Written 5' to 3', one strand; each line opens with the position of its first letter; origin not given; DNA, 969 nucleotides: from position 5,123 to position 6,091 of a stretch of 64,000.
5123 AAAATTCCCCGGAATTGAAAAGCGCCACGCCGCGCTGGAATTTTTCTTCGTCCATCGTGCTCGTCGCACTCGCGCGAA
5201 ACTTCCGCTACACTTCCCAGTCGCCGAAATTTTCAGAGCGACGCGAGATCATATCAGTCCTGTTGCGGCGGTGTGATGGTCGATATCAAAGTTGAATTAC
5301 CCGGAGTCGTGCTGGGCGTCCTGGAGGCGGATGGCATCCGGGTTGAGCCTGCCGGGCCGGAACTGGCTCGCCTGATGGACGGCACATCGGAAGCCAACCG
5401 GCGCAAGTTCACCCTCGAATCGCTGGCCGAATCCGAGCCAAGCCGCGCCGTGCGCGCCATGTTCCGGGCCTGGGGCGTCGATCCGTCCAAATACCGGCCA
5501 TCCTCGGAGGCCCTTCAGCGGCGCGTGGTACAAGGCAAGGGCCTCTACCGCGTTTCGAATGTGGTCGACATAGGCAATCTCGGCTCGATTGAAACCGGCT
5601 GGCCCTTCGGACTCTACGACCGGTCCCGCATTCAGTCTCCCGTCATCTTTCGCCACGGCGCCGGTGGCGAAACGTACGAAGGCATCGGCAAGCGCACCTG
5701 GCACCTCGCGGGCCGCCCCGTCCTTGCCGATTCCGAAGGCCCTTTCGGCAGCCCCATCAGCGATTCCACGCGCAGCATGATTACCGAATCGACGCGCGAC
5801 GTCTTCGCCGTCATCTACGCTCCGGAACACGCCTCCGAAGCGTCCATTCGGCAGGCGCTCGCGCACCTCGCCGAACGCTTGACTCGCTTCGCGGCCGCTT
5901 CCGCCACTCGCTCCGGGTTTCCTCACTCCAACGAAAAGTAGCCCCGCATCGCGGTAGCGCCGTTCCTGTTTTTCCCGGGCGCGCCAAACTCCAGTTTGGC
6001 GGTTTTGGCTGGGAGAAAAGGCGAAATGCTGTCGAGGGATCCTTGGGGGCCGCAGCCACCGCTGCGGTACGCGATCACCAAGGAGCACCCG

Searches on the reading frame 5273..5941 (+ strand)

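Call 67: search_protein_families(library=pfam, proteins=[window:5273-5941:+], max_evalue=0.001)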
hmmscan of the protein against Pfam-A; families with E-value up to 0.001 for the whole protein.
window:5273-5941:+ (222 aa): 1 family
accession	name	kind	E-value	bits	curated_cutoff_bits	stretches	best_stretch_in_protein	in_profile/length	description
PF03483.22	B3_4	-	1.9e-21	76.8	29.3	1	61-202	3-151/174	B3/4 domain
